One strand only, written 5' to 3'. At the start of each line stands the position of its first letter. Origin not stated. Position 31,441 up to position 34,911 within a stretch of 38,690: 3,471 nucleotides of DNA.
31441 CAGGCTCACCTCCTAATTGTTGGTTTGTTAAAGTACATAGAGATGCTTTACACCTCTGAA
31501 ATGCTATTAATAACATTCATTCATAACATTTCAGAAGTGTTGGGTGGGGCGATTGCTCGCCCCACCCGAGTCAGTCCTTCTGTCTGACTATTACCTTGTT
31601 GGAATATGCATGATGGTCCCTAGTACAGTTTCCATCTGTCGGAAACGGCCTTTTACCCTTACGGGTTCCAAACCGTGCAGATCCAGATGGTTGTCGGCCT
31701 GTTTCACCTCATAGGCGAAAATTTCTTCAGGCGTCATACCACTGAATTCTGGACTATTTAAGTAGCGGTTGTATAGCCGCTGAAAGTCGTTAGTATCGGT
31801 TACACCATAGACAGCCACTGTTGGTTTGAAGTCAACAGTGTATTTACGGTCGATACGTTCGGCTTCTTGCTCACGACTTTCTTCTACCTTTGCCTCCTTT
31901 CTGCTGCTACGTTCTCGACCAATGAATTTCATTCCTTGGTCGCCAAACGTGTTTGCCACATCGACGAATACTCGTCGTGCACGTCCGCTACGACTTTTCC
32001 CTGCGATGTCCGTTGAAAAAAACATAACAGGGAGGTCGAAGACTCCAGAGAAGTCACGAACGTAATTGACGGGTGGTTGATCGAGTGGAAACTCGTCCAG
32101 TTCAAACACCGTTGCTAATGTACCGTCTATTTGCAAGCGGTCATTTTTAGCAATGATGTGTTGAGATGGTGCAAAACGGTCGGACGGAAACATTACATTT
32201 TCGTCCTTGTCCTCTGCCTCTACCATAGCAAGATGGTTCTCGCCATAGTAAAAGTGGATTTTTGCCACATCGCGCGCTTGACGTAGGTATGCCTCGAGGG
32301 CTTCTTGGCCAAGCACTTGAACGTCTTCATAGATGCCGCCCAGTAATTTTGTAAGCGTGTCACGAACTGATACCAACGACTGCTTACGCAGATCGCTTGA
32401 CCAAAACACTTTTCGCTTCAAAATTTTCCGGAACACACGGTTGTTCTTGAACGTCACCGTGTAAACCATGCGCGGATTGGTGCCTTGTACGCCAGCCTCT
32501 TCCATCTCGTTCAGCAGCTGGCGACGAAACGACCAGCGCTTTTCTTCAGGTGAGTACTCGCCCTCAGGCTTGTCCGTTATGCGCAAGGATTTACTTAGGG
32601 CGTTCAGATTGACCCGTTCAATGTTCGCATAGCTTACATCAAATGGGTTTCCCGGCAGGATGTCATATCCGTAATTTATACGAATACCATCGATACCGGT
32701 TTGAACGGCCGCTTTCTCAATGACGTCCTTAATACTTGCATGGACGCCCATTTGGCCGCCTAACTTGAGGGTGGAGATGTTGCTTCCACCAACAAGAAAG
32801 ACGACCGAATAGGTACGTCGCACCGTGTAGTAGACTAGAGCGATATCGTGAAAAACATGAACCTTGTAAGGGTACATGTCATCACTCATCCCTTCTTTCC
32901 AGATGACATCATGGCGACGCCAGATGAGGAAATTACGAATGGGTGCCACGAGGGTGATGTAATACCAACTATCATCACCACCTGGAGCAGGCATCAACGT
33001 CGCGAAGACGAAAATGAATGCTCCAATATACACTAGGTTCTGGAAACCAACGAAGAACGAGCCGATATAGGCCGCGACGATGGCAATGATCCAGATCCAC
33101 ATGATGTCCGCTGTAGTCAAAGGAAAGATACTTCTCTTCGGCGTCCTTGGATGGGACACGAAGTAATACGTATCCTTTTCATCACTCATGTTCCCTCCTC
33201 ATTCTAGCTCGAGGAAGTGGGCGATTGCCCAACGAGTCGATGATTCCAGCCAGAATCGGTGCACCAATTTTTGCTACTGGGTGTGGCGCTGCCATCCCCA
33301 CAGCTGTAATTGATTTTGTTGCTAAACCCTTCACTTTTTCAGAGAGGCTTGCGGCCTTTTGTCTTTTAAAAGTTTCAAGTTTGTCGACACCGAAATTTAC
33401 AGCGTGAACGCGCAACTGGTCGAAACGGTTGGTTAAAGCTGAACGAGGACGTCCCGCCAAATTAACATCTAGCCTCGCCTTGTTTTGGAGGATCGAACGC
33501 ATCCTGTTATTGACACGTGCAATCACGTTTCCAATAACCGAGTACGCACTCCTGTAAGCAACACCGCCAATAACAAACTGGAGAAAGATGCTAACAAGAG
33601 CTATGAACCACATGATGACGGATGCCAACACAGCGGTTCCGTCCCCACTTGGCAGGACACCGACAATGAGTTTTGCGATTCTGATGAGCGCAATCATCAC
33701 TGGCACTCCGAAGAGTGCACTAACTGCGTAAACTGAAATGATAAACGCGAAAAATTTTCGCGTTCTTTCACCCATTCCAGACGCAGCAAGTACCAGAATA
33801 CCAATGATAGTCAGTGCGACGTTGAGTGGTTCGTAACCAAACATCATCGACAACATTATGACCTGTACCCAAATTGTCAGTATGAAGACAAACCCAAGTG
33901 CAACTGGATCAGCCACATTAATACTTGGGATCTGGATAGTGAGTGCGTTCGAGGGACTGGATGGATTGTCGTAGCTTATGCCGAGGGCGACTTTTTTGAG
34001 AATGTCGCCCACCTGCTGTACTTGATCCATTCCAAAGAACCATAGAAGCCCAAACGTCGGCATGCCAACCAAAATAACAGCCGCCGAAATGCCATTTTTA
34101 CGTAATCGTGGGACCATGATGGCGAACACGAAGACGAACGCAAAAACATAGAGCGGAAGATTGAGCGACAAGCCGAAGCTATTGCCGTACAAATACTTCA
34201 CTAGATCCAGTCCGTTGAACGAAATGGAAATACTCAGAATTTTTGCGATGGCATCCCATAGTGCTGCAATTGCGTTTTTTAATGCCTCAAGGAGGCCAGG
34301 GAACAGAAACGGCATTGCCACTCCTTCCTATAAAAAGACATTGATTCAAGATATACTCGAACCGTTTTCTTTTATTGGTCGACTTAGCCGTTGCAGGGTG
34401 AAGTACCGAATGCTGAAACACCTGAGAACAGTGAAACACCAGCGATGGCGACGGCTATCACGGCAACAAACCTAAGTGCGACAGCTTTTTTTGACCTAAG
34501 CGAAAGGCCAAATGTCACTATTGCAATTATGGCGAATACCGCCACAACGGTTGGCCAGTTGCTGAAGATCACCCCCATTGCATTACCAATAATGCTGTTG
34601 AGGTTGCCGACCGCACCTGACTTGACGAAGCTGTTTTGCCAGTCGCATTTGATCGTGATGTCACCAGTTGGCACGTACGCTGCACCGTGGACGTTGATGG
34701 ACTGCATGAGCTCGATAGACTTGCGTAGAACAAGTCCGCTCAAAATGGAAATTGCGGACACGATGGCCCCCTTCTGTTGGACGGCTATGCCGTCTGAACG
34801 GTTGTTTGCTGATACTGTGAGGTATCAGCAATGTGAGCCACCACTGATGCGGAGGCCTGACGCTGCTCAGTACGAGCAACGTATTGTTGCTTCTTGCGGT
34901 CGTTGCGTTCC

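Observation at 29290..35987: Minimal monoderm-type type IV secretion-like operon with no visible conjugation genes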

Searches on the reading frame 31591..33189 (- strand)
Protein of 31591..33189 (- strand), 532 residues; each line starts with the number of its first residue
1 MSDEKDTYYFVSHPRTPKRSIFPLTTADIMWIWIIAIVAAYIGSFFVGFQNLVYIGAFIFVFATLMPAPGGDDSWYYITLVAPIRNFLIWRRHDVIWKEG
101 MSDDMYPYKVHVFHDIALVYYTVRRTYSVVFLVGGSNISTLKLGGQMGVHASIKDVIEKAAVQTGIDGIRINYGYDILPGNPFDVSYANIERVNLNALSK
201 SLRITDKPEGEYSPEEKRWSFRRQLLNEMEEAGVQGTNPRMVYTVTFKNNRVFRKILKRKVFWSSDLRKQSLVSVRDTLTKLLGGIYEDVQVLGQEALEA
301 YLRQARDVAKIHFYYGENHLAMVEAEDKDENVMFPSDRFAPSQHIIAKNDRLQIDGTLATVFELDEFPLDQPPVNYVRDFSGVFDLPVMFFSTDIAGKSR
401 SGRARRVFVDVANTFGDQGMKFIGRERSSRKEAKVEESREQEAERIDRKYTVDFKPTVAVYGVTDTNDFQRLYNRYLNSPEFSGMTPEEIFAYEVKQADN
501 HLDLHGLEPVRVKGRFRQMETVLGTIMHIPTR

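Call 3: search_protein_families(library=pfam, proteins=[window:31591-33189:-], max_evalue=0.1)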
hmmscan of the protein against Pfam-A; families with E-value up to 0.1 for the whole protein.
window:31591-33189:- (532 aa): 0 families

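Call 4: search_protein_families(library=ncbifam, proteins=[window:31591-33189:-], max_evalue=0.1)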
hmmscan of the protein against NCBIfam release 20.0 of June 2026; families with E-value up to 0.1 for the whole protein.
window:31591-33189:- (532 aa): 1 family
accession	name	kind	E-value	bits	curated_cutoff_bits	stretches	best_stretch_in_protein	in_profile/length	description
NF045975.1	VirB4_plasma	equivalog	0.039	11.6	590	1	25-160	19-162/894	Mbov_0397 family ICE element conjugal transfer ATPase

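Call 11: search_solved_structures(query=window:31591-33189:-, max_evalue=10, show_alignments=2)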
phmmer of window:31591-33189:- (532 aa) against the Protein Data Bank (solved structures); distinct sequences matched with E-value up to 10: 0.

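Call 29: search_protein_families(library=phrogs, proteins=[window:31591-33189:-], max_evalue=0.1)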
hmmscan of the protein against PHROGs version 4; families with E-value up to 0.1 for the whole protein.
window:31591-33189:- (532 aa): 1 family
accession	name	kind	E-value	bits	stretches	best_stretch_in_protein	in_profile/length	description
phrog_36064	-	unknown function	0.03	15.6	0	252-311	116-170/172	-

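Call 32: find_homologous_proteins(query=window:31591-33189:-, max_evalue=0.001)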
Query window:31591-33189:- (532 aa): 2 proteins with E <= 0.001 among 8000 candidates.
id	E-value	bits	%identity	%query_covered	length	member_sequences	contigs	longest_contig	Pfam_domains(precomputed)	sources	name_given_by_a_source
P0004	0.0e+0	1218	100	100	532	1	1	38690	-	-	-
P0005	8.5e-102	360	35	99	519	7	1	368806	-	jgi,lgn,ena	-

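Call 33: find_encoding_contigs(protein=P0005, flank=10000, max_places=6)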
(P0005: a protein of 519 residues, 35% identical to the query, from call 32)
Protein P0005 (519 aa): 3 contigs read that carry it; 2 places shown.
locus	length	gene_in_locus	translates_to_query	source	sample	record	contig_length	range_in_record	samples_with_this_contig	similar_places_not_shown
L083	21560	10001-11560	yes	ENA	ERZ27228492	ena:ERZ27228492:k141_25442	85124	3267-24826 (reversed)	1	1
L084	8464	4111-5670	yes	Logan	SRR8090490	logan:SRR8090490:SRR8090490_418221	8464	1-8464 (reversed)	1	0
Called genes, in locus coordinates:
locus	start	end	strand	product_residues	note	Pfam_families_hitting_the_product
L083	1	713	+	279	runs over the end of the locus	PF00106:adh_short, PF01370:Epimerase (weak), PF08659:KR, PF13561:adh_short_C2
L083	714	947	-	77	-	-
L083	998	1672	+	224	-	PF13529:Peptidase_C39_2 (weak)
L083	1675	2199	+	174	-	PF16571:FBP_C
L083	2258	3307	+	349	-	PF00296:Bac_luciferase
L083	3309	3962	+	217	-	PF03807:F420_oxidored, PF10727:Rossmann-like (faint)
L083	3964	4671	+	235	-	PF01988:VIT1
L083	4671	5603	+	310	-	PF00924:MS_channel_2nd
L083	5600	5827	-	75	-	-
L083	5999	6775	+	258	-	-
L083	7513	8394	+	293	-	-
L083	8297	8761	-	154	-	-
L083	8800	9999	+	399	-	-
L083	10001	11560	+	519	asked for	-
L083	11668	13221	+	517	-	-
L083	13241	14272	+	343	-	PF01551:Peptidase_M23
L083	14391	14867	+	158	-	PF04120:Iron_permease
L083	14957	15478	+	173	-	-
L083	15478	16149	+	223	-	-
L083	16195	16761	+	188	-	PF06414:Zeta_toxin (faint), PF08433:KTI12 (weak), PF13238:AAA_18 (faint), PF13671:AAA_33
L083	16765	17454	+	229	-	PF01863:YgjP-like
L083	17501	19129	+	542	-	PF13581:HATPase_c_2 (faint), PF13426:PAS_9, PF00512:HisKA, PF02518:HATPase_c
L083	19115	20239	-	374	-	PF13506:Glyco_transf_21 (weak), PF13641:Glyco_tranf_2_3, PF00535:Glycos_transf_2, PF10111:Glyco_tranf_2_2 (weak)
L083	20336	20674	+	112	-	PF00584:SecE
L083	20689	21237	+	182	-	PF02357:NusG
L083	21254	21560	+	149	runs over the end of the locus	-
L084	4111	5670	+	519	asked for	-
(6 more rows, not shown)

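Call 42: search_protein_families(library=pfam, proteins=[P0005], max_evalue=0.1)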
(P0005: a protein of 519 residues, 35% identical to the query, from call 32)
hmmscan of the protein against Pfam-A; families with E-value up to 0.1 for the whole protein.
P0005 (519 aa): 1 family
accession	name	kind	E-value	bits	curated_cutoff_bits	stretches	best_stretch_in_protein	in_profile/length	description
PF09499.16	RE_ApaLI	-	0.023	14.8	25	1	270-308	152-188/189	ApaLI-like restriction endonuclease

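Call 76: search_protein_families(library=ncbifam, alignment_id=A5, max_evalue=1)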
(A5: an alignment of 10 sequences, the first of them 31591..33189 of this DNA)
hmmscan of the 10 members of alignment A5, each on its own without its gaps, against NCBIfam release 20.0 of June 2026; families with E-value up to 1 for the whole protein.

A. member 1, window:31591-33189:- (532 aa): 1 family
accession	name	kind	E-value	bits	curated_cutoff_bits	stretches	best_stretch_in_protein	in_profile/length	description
NF045975.1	VirB4_plasma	equivalog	0.039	11.6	590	1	25-160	19-162/894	Mbov_0397 family ICE element conjugal transfer ATPase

B. families by the number of members that match (of 10 scanned): 8 families
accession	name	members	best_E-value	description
NF042935.1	SCO6880_fam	7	1.6e-149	SCO6880 family protein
NF045971.1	conju_CD1110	5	0.0001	VirB4-like conjugal transfer ATPase, CD1110 family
TIGR03923.1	T7SS_EccE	3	2.8e-07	type VII secretion protein EccE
NF045975.1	VirB4_plasma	3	0.022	Mbov_0397 family ICE element conjugal transfer ATPase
NF010124.0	PRK13601.1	2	0.083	putative L7Ae-like ribosomal protein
TIGR03347.1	VI_chp_1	1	0.028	type VI secretion system baseplate subunit TssG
NF050176.1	MIP-1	1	0.11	microaggregate invasion protein 1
NF010227.0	PRK13682.1-2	1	0.15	hypothetical protein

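Call 77: search_protein_families(library=pfam, alignment_id=A5, max_evalue=1)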
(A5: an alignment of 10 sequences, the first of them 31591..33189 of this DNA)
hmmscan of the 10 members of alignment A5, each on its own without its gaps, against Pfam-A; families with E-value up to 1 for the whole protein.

A. member 1, window:31591-33189:- (532 aa): 0 families

B. families by the number of members that match (of 10 scanned): 6 families
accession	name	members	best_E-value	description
PF11203.13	EccE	5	6.4e-07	Putative type VII ESX secretion system translocon, EccE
PF09499.16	RE_ApaLI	2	0.023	ApaLI-like restriction endonuclease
PF15158.11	TMEM249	2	0.023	Cation channel sperm-associated auxiliary subunit TMEM249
PF24824.1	PH_SPT16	2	0.11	FACT complex subunit SPT16 PH-like domain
PF12666.12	PrgI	1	0.00056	PrgI family protein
PF06996.16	T6SS_TssG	1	0.041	Type VI secretion, TssG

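Call 78: search_solved_structures(query=A5, max_evalue=10, show_alignments=2)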
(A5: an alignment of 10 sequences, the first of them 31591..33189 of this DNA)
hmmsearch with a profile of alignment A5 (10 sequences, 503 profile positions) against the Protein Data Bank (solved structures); distinct sequences matched with E-value up to 10: 5.
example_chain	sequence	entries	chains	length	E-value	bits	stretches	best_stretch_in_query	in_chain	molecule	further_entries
1ooc_A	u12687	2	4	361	2.4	9.9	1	173-224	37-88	Pectate lyase A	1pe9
7eof_B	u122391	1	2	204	2.6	9.8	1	379-437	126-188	Coiled-coil domain-containing protein 25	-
7eoe_A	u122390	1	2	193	2.6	9.8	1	379-437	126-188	Coiled-coil domain-containing protein 25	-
9h9e_B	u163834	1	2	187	2.6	9.8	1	35-88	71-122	Novel acetylcholine receptor chaperone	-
8woh_B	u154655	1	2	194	2.7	9.8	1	379-437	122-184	Coiled-coil domain-containing protein 25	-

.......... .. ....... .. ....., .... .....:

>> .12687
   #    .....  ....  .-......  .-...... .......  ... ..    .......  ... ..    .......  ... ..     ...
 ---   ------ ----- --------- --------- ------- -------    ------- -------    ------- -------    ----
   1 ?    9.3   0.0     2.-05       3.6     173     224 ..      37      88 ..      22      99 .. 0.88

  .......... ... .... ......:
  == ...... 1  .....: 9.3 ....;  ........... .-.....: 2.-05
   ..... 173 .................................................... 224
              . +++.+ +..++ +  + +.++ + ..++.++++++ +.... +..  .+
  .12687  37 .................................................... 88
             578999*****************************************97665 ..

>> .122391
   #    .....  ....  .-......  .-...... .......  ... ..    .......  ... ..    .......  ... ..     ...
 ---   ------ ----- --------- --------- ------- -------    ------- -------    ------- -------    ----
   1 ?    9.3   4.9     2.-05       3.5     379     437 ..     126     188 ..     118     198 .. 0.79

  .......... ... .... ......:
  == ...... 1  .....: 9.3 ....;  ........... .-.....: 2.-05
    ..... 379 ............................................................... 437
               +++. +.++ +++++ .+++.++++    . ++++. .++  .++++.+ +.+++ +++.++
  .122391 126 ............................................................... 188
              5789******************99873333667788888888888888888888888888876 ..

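Call 79: search_protein_families(library=pfam, proteins=[L083:8800-9999:+, L083:8403-8738:+, L083:5999-6775:+], max_evalue=1)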
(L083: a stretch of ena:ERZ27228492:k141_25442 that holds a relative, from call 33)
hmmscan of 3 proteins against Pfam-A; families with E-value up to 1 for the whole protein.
L083:8800-9999:+ (399 aa): 0 families

L083:8403-8738:+ (111 aa): 4 families
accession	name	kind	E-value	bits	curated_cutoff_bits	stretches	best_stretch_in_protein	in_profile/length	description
PF21203.3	ECM10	-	0.023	16.1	23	1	52-66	84-98/98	ER membrane protein complex subunit 10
PF14387.11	DUF4418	-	0.049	14.4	27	1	61-100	42-81/117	Domain of unknown function (DUF4418)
PF04956.18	TrbC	-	0.051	14.2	27.9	1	35-92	30-87/98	TrbC/VIRB2 pilin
PF05656.20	DUF805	-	0.14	13.1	25.7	1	54-99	11-63/111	Protein of unknown function (DUF805)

L083:5999-6775:+ (258 aa): 1 family
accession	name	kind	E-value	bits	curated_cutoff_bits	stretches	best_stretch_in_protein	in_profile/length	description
PF11190.13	DUF2976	-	0.71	10.2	28.2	0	135-151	65-81/87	Protein of unknown function (DUF2976)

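Call 108: list_cluster_members(proteins=[P0005, P0006, P0007, P0013, P0020, P0036, P0060, P0100])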
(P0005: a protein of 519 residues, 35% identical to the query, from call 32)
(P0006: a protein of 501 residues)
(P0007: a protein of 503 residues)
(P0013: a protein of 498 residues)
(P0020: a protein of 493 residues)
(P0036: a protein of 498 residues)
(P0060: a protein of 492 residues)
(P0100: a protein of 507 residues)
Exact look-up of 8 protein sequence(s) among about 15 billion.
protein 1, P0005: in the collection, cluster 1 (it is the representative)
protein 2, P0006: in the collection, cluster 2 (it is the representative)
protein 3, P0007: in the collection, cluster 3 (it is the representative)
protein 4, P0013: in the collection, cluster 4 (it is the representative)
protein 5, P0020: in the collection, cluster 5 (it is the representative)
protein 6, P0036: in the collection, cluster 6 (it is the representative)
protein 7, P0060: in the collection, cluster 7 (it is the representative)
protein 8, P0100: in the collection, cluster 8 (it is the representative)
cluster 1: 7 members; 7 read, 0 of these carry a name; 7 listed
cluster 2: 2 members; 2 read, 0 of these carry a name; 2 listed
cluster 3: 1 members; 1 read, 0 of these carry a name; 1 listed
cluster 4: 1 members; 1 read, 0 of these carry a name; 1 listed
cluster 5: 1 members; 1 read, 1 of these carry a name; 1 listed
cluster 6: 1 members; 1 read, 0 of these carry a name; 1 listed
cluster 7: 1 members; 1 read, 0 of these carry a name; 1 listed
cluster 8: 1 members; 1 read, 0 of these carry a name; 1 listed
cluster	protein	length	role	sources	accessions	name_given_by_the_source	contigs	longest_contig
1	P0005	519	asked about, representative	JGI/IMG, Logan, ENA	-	-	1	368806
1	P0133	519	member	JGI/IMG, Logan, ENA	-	-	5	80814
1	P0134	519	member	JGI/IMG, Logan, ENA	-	-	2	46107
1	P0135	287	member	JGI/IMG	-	-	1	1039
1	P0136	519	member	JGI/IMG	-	-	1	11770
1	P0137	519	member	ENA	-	-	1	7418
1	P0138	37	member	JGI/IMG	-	-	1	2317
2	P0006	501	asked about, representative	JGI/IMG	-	-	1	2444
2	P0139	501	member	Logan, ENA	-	-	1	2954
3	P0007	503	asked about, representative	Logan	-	-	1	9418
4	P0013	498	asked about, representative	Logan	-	-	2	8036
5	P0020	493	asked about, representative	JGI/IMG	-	hypothetical protein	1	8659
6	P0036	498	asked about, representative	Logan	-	-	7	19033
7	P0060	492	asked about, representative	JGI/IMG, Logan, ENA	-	-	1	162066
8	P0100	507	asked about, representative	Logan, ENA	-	-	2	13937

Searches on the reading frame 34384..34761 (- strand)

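Call 3: search_protein_families(library=pfam, proteins=[window:34384-34761:-], max_evalue=0.1)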
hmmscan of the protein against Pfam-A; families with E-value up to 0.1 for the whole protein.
window:34384-34761:- (125 aa): 0 families

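Call 4: search_protein_families(library=ncbifam, proteins=[window:34384-34761:-], max_evalue=0.1)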
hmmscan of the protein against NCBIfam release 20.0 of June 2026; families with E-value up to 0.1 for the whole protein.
window:34384-34761:- (125 aa): 0 families

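Call 29: search_protein_families(library=phrogs, proteins=[window:34384-34761:-], max_evalue=0.1)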
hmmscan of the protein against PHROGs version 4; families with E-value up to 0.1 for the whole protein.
window:34384-34761:- (125 aa): 1 family
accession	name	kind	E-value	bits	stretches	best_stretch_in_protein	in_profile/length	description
phrog_36709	-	unknown function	0.027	15.5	1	26-49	31-54/65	-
